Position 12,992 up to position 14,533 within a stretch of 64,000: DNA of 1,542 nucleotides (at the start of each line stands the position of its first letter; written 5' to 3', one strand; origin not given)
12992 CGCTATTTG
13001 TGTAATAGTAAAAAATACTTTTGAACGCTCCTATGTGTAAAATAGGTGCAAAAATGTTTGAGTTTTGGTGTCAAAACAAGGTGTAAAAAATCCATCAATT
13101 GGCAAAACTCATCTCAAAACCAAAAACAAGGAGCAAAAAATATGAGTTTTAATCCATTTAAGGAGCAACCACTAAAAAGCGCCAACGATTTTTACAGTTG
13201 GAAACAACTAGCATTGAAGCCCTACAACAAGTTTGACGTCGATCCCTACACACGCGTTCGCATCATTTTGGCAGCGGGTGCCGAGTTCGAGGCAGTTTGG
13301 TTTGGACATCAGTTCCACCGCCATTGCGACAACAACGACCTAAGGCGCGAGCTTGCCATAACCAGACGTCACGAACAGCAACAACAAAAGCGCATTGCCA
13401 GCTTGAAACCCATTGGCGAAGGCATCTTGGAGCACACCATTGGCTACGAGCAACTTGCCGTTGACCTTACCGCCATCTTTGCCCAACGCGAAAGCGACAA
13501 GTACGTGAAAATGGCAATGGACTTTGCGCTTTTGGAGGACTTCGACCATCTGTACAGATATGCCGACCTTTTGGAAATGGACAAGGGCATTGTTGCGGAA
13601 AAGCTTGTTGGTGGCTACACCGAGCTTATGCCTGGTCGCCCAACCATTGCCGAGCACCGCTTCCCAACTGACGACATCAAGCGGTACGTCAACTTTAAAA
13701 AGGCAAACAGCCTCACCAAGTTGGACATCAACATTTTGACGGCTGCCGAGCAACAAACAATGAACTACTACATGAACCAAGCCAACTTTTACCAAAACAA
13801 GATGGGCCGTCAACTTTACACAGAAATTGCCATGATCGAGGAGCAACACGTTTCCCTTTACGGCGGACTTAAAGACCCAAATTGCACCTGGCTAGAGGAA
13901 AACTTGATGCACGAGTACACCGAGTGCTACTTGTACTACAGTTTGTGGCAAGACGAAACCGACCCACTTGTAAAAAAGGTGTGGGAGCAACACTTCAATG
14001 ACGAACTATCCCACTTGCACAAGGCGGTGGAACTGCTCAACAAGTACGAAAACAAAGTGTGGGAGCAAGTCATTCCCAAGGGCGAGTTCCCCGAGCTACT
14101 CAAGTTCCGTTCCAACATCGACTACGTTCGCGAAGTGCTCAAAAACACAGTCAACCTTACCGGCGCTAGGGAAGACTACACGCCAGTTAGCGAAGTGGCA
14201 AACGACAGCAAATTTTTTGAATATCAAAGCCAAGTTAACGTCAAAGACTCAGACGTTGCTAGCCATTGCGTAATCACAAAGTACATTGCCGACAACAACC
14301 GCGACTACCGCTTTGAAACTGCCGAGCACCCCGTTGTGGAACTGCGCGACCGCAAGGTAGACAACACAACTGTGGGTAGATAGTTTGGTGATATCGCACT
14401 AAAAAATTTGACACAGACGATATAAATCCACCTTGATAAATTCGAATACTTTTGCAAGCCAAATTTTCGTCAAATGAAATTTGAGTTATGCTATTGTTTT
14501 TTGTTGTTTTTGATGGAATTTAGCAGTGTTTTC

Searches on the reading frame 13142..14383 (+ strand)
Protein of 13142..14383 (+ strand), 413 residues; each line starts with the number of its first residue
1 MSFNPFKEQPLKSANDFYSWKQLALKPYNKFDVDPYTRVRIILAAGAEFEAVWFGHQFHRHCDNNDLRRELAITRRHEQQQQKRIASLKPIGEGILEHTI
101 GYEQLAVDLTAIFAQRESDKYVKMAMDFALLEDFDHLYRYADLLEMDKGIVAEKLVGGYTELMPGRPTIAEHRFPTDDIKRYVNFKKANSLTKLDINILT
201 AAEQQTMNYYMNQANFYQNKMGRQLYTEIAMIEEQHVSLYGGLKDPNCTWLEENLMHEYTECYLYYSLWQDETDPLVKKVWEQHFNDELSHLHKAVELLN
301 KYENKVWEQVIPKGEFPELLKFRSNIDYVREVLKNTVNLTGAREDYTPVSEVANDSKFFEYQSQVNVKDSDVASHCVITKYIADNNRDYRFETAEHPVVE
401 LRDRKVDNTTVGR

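Call 9: search_protein_families(library=pfam, proteins=[window:13142-14383:+])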
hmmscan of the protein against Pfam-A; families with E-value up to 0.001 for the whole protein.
window:13142-14383:+ (413 aa): 0 families

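Call 14: search_protein_families(library=ncbifam, proteins=[window:13142-14383:+], max_evalue=0.01)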
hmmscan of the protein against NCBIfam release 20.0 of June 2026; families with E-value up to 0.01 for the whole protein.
window:13142-14383:+ (413 aa): 2 families
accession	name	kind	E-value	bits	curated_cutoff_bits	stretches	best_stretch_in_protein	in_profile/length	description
NF058679.1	EncB_fam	subfamily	0.00011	22.2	90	1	249-305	23-79/117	encapsulin nanocompartment ferritin-likeEncB family encapsulin nanocompartment ferritin-like cargo protein cargo protein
TIGR04535.1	ferrit_encaps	subfamily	0.0081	16.1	125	0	250-309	18-75/114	encapsulin-associated ferritin-like protein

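Call 15: search_solved_structures(query=window:13142-14383:+, max_evalue=1)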
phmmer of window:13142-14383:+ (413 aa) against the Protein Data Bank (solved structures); distinct sequences matched with E-value up to 1: 1.
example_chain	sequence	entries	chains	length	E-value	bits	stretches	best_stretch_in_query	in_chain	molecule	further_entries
8vz8_A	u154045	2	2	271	0.19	14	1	243-402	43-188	Major histocompatibility complex class I-related gene protein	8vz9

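Call 16: find_encoding_contigs(protein=window:13142-14383:+, flank=10000, max_places=10)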
Protein window:13142-14383:+ (413 aa): no gene with exactly this product is on record in the collection.

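Call 17: find_homologous_proteins(query=window:13142-14383:+, max_evalue=0.001)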
Query window:13142-14383:+ (413 aa): 7990 proteins with E <= 0.001 among 8000 candidates; the best 120 are listed.
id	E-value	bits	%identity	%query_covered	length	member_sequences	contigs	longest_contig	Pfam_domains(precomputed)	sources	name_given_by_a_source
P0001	2.5e-275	931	97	100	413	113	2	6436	-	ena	-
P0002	1.9e-239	813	85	100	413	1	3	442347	-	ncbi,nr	ncbi:MAG: hypothetical protein NC132_01605 [Corallococcus sp.]|nr:hypothetical protein [Corallococcu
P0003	2.6e-239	812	85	100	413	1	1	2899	-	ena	-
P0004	5.4e-239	811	84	100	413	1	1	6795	-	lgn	-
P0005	2.3e-238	809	84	100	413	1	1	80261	-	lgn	-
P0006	3.1e-237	805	84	100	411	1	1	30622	-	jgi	-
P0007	1.3e-235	800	83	100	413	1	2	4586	-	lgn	-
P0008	5.2e-235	798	82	100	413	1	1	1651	-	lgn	-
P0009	1.7e-234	796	83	100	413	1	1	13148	-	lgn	-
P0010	4.3e-234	795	83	100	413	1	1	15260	-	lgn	-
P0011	6.2e-234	794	83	100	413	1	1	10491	-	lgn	-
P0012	4.3e-233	792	82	100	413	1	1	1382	-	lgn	-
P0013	6.7e-233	791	83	100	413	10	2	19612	-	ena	-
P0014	7.1e-233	791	83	100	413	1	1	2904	-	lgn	-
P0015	1.0e-232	790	82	100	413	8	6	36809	-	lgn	-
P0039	4.5e-227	772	81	100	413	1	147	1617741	-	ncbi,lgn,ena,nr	ncbi:putative uncharacterized protein [Corallococcus sp. CAG:1435]|nr:putative uncharacterized prote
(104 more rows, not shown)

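Call 18: find_related_loci(query=window:13142-14383:+, collection=genome_contigs, flank=6000)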
Query window:13142-14383:+ (413 aa) in genome_contigs; peptide patterns used: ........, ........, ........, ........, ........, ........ (x = any residue, [..] = any of these).
600 stretches matched a pattern (row limit reached: there are more); 595 encode a relative of the query (tblastn E <= 1e-3); the best 80 are kept; 80 distinct loci.
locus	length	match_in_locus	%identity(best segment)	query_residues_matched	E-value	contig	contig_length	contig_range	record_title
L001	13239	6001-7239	94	1-413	0e+0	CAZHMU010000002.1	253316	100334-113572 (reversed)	MAG TPA_asm: uncultured Oscillospiraceae bacterium isolate SRP315200_co1_554 genome assembly, contig: NODE_2_length_2533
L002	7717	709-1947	90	1-413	0e+0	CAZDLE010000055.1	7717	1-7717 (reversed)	MAG TPA_asm: uncultured Oscillospiraceae bacterium isolate SRP350583_co4_270 genome assembly, contig: NODE_9109_length_7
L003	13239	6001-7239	97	1-413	0e+0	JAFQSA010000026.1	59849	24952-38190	MAG: Clostridia bacterium isolate RGIG2098 Goat_Colon-3__c300862, whole genome shotgun sequence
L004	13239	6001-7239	81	1-413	0e+0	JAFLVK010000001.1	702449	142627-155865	MAG: Clostridiales bacterium isolate HAN103 Seq1, whole genome shotgun sequence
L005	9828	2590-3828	81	1-413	0e+0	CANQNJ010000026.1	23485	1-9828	MAG: uncultured Clostridia bacterium isolate Lapin-012__bin45 genome assembly, contig: Lapin-012__NODE_3080_length_23485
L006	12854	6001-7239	81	1-413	0e+0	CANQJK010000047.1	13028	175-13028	MAG: uncultured Clostridia bacterium isolate Lapin-032__bin128 genome assembly, contig: Lapin-032__NODE_6773_length_1302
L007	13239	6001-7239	80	1-413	0e+0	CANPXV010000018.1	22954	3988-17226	MAG: uncultured Clostridia bacterium isolate Lapin-004__bin7 genome assembly, contig: Lapin-004__NODE_2745_length_22954_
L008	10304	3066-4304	80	1-413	0e+0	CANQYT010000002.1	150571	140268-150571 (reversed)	MAG: uncultured Clostridia bacterium isolate Lapin-015__bin24 genome assembly, contig: Lapin-015__NODE_51_length_150571_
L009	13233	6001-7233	80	3-413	0e+0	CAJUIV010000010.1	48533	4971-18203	MAG TPA_asm: uncultured Christensenellaceae bacterium isolate MGBC143961 genome assembly, contig: MGBC143961.10, whole g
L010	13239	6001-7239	85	1-413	0e+0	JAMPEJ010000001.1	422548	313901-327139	MAG: Corallococcus sp. isolate NALB_7823_15 Scaffold_#1__SCF_001__422558_bp, whole genome shotgun sequence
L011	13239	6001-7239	79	1-413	0e+0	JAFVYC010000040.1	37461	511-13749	MAG: Clostridia bacterium isolate RGIG5500 Sheep_Colon.Co__c3309658, whole genome shotgun sequence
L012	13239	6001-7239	81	1-413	0e+0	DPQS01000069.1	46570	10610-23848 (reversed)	MAG TPA_asm: Clostridiales bacterium isolate UBA11477 contig_20626, whole genome shotgun sequence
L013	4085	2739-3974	75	2-413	0e+0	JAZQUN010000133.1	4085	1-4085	MAG: Clostridia bacterium isolate T1900045180_TC20190176.MAGScoT_cleanbin_000026 SGB_5232_k141_2514134, whole genome sho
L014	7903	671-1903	75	1-411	0e+0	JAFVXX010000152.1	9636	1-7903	MAG: Clostridia bacterium isolate RGIG5495 Sheep_Colon.Co__c2969972, whole genome shotgun sequence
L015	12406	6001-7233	66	3-413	0e+0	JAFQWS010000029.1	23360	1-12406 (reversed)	MAG: Clostridia bacterium isolate RGIG2220 Goat_Colon.Co__c688116, whole genome shotgun sequence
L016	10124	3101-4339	63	1-413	0e+0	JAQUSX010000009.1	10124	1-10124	MAG: Clostridia bacterium isolate STD2_106 NODE_26327_length_10124_cov_5.336701_Sandtown_D2, whole genome shotgun sequen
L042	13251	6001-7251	62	1-413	9e-174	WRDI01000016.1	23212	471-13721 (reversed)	MAG: Bacillota bacterium isolate Lab288P3bin202 Ga0123353_10002416, whole genome shotgun sequence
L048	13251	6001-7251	64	1-413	4e-172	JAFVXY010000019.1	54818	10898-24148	MAG: Clostridia bacterium isolate RGIG5496 Sheep_Colon.Co__c3098713, whole genome shotgun sequence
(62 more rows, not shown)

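Call 45: find_encoding_contigs(protein=P0039, flank=10000, max_places=4)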
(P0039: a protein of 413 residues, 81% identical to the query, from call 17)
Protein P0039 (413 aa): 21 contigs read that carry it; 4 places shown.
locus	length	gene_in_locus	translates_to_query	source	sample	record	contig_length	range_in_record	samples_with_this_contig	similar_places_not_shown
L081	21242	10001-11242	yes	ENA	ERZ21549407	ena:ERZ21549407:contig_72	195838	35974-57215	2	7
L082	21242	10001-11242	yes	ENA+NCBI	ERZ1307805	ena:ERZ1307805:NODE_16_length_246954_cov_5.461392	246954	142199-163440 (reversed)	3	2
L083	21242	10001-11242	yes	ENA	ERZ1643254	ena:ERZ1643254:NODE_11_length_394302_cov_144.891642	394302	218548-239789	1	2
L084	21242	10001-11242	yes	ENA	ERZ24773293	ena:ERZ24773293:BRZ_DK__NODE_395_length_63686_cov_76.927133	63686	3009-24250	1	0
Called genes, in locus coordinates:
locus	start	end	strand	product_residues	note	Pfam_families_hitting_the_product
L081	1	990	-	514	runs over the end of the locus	PF01073:3Beta_HSD, PF01370:Epimerase, PF02719:Polysacc_synt_2, PF04321:RmlD_sub_bind, PF07993:NAD_binding_4, PF13460:NAD_binding_10, PF16363:GDP_Man_Dehyd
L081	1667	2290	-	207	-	PF02417:Chromate_transp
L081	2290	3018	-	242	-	PF02417:Chromate_transp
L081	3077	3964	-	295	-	PF04055:Radical_SAM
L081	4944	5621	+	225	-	PF04542:Sigma70_r2, PF04545:Sigma70_r4, PF01381:HTH_3 (faint)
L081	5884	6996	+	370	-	PF04015:DUF362, PF13484:Fer4_16 (faint), PF12837:Fer4_6 (weak), PF12838:Fer4_7 (weak), PF13187:Fer4_9 (weak), PF13237:Fer4_10, PF14697:Fer4_21, PF00037:Fer4 (weak), +3 more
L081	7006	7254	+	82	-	PF21645:FakA-like_M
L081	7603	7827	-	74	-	-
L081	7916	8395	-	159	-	PF04073:tRNA_edit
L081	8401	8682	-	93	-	-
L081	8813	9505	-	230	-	PF01520:Amidase_3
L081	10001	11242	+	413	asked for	-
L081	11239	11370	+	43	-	-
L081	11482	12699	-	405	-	PF01546:Peptidase_M20, PF07687:M20_dimer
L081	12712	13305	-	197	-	-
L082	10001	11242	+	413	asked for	-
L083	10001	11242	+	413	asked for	-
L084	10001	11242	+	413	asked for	-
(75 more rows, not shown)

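Call 46: find_homologous_proteins(query=L016:5450-6163:+, max_evalue=1e-10)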
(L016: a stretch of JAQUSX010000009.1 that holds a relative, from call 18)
Query L016:5450-6163:+ (237 aa): 7377 proteins with E <= 1e-10 among 8000 candidates; the best 120 are listed.
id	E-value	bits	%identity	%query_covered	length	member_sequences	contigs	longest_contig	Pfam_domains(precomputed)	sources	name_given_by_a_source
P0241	1.3e-152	524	100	100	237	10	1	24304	PF01520.24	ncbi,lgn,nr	ncbi:MAG: N-acetylmuramoyl-L-alanine amidase [Clostridia bacterium]|nr:N-acetylmuramoyl-L-alanine am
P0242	1.6e-125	435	89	92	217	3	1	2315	PF01520.24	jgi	-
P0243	3.3e-107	375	69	100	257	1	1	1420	PF01520.24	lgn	-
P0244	2.5e-105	369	70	100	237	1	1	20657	PF01520.24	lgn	-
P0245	1.4e-102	360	69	100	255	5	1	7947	PF01520.24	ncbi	-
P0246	2.5e-96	340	72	92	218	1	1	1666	PF01520.24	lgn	-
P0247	4.7e-74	267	60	87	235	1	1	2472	PF01520.24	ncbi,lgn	-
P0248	2.9e-73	264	57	92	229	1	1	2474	PF01520.24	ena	-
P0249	1.3e-71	259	55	86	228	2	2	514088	PF01520.24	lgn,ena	-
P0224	6.9e-70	253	53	95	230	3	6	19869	PF01520.24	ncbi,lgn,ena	-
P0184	3.4e-69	251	51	96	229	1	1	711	PF01520.24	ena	-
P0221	1.0e-68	249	53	96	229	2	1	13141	PF01520.24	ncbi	-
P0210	1.8e-68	249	52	88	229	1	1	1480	PF01520.24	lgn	-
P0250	1.8e-68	249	54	98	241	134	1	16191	PF01520.24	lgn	-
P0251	2.0e-68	248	55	69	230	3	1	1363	PF01520.24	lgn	-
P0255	5.9e-68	247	58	92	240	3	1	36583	PF01520.24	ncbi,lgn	-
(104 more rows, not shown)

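Call 47: find_encoding_contigs(protein=P0249, flank=6000, max_places=1)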
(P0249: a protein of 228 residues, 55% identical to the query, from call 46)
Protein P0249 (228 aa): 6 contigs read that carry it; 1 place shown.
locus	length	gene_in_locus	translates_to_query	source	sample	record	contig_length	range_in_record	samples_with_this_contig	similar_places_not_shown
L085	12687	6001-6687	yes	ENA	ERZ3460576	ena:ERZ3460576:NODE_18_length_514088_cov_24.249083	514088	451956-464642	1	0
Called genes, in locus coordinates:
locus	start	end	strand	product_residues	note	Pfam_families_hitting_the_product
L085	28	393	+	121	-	PF00636:Ribonuclease_3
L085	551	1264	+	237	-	PF08032:SpoU_sub_bind, PF22435:MRM3-like_sub_bind (weak), PF00588:SpoU_methylase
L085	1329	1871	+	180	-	PF04542:Sigma70_r2, PF08281:Sigma70_r4_2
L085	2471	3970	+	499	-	PF05496:RuvB_N (faint), PF13177:DNA_pol3_delta2, PF00004:AAA, PF13238:AAA_18 (faint), PF13401:AAA_22 (faint), PF22608:DNAX_ATPase_lid, PF12169:DNA_pol3_gamma3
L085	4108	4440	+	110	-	PF02575:YbaB_DNA_bd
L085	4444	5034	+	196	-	PF21176:RecR_HhH, PF02132:RecR_ZnF, PF01751:Toprim, PF13662:Toprim_4, PF21175:RecR_C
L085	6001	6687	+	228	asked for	PF01520:Amidase_3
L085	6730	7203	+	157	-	PF04073:tRNA_edit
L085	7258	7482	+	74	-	-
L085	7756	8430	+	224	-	PF00072:Response_reg, PF00486:Trans_reg_C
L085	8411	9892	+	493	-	PF00672:HAMP (weak), PF00512:HisKA, PF02518:HATPase_c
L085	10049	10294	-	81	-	-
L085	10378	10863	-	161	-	PF12844:HTH_19, PF13560:HTH_31, PF01381:HTH_3, PF13443:HTH_26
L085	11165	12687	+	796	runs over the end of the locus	PF00563:EAL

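Call 48: find_encoding_contigs(protein=P0255, flank=6000, max_places=1)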
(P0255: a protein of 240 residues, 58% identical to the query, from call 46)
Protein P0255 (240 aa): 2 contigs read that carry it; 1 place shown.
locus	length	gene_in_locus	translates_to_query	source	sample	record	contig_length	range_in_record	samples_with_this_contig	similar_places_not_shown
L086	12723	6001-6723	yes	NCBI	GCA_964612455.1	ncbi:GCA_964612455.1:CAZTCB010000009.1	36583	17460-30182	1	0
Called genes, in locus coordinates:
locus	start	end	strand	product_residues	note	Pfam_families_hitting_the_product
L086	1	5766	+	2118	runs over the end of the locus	-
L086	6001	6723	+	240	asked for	PF01520:Amidase_3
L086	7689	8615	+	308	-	-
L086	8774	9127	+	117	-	-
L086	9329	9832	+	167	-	-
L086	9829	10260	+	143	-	PF07963:N_methyl (weak)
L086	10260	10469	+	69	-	-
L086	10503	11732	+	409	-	-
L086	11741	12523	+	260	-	PF06750:A24_N_bact, PF01478:Peptidase_A24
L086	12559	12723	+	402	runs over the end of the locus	PF00482:T2SSF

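Call 49: find_encoding_contigs(protein=P0250, flank=6000, max_places=1)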
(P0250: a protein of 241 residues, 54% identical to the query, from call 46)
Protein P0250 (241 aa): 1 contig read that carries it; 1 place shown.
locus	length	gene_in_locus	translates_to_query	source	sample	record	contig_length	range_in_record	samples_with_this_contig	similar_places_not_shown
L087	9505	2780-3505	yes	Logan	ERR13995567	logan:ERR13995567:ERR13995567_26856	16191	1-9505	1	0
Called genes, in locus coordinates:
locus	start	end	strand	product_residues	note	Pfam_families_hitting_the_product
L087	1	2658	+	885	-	?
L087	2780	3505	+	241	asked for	PF01520:Amidase_3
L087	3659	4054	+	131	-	PF01035:DNA_binding_1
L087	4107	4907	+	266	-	-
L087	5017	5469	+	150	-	-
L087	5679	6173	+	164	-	-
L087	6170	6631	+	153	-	PF07963:N_methyl (weak)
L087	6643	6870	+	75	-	-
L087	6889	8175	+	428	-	-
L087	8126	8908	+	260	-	PF06750:A24_N_bact, PF01478:Peptidase_A24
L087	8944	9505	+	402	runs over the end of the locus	PF00482:T2SSF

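Call 50: find_encoding_contigs(protein=P0244, flank=6000, max_places=1)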
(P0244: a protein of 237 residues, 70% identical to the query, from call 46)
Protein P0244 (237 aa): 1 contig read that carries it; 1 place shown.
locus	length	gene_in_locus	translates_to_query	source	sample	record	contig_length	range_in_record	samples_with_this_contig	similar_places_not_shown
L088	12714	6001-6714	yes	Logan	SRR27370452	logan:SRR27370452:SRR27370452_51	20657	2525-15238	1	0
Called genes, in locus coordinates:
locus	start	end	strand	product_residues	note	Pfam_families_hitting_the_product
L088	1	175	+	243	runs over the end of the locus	PF02540:NAD_synthase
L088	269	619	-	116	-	PF00903:Glyoxalase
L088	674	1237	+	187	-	PF00583:Acetyltransf_1, PF13673:Acetyltransf_10 (weak), PF13508:Acetyltransf_7 (weak)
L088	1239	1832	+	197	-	-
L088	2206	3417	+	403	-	PF05343:Peptidase_M42 (faint), PF01546:Peptidase_M20, PF07687:M20_dimer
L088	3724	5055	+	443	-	-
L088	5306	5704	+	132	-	PF00011:HSP20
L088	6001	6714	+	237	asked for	PF01520:Amidase_3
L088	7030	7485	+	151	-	PF04073:tRNA_edit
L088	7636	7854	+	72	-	-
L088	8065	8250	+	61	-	-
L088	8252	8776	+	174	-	PF04892:VanZ-LLP1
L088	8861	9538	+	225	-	PF00072:Response_reg, PF00486:Trans_reg_C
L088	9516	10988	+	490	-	PF00672:HAMP (faint), PF00512:HisKA, PF02518:HATPase_c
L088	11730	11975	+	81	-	PF12637:TSCPD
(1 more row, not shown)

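Call 63: search_protein_families(library=pfam, proteins=[L048:2429-3922:-, L042:8254-11706:+], max_evalue=0.00001)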
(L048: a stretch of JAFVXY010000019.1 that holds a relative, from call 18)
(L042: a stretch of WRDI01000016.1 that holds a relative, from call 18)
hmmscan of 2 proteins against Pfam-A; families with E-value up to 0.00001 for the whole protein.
L048:2429-3922:- (497 aa): 2 families
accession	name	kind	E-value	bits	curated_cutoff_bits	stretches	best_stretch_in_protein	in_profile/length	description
PF04326.19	SLFN_AlbA_2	-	3.7e-11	44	25.3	1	28-153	1-117/118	Schlafen, AlbA_2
PF13749.12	HATPase_c_4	-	1.3e-08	35.1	26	1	337-404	10-80/89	Putative ATP-dependent DNA helicase recG C-terminal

L042:8254-11706:+ (1150 aa): 2 families
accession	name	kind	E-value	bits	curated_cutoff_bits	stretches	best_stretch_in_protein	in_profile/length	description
PF00005.33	ABC_tran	-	6.2e-34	118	25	1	22-170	1-136/137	ABC transporter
PF02687.27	FtsX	-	8.5e-13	48.8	25.5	1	1026-1143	3-120/120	FtsX-like permease C-terminal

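Call 67: search_solved_structures(query=A2, max_evalue=10)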
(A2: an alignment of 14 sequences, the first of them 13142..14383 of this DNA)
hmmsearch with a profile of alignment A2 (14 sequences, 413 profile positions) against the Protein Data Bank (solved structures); distinct sequences matched with E-value up to 10: 1.
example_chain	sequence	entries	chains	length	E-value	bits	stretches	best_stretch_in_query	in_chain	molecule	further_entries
5n5e_e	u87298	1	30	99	0.31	13.5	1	34-88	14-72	PFC_05175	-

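Call 77: predict_structure(alignment_id=A3)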
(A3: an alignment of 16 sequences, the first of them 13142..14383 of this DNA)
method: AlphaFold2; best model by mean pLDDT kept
length: 413 residues; sequences in the alignment: 16
mean_pLDDT: 54.6   pTM: 0.53
mean pLDDT of the five models: 54.6, 51.0, 49.5, 47.3, 44.3
residues with pLDDT >= 90: 27; 70-90: 99; 50-70: 84; < 50: 203
segments of 3 or more residues with pLDDT < 50: 112-114, 116-118, 120-122, 124-126, 139-246, 319-352, 356-387, 393-398, 408-413
pLDDT, mean of each block of 10 residues (from residue 1): 79 73 78 70 66 61 77 79 76 62 57 47 49 51 39 31 27 28 31 34 32 31 35 36 49 79 81 85 91 92 89 64 33 31 33 48 36 35 47 49 52 38
secondary structure, 60 per line:
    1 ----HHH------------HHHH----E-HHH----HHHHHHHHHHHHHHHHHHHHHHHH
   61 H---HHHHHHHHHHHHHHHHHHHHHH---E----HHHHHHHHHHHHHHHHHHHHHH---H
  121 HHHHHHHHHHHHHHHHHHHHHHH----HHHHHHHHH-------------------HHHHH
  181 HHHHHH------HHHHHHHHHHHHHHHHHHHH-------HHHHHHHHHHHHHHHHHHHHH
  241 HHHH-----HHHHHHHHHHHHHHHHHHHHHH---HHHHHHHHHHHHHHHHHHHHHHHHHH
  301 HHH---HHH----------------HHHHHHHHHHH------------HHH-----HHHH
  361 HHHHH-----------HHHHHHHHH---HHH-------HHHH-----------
elements in order: H20-23 H37-61 H65-86 H95-116 H120-143 H148-156 H176-186 H193-212 H220-244 H250-271 H275-303 H326-336 H357-365 H377-385 H399-402
